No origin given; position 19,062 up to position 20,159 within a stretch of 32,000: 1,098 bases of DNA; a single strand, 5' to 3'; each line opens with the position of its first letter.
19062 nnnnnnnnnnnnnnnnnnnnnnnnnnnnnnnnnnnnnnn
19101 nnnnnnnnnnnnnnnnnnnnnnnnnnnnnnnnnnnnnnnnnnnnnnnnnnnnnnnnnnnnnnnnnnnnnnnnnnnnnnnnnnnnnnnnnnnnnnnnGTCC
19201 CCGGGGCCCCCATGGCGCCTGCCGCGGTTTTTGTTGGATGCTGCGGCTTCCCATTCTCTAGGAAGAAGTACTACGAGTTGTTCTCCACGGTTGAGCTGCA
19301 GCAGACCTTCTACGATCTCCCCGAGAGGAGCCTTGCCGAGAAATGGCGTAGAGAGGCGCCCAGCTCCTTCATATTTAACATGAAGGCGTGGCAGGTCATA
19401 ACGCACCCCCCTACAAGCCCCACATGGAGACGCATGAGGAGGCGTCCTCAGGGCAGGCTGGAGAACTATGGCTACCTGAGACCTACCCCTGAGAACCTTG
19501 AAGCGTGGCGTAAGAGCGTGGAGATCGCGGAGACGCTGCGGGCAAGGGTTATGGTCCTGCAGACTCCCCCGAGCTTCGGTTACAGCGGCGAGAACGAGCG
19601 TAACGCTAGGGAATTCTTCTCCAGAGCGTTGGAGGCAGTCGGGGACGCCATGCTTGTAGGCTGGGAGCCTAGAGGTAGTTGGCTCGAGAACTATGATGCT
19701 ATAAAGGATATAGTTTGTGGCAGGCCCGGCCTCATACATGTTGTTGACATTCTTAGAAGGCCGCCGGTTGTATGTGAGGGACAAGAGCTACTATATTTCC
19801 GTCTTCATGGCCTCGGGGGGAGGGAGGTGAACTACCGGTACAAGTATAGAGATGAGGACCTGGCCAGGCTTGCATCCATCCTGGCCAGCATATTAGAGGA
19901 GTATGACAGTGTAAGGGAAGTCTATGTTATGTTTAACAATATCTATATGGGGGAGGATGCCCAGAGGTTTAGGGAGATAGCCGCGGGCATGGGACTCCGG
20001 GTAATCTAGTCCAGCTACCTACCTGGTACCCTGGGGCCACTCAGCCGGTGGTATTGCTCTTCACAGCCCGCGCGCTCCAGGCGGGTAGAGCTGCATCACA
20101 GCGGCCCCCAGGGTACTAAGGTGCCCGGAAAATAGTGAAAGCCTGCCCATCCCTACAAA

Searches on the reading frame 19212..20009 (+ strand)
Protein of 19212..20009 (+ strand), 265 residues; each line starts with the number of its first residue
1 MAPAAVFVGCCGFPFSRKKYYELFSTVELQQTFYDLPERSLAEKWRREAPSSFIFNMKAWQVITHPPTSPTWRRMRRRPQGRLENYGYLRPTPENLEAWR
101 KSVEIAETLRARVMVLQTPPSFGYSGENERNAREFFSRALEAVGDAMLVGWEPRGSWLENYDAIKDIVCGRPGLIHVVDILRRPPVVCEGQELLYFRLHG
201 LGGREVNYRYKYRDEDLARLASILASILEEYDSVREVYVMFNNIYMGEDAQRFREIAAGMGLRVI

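Call 21: search_protein_families(library=ncbifam, proteins=[window:19212-20009:+], max_evalue=0.001)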
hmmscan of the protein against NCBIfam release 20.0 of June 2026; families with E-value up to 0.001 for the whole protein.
window:19212-20009:+ (265 aa): 1 family
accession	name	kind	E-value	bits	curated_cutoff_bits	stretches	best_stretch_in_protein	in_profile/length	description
NF007637.0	PRK10302.1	equivalog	0.00052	19.3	412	1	18-65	23-70/272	hypothetical protein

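Call 43: search_protein_families(library=pfam, proteins=[window:19212-20009:+], max_evalue=0.0001)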
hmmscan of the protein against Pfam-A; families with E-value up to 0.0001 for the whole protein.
window:19212-20009:+ (265 aa): 1 family
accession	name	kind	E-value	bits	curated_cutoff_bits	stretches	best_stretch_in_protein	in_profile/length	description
PF01904.24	DUF72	-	1.2e-32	114.2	25.3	1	19-254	13-212/217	Protein of unknown function DUF72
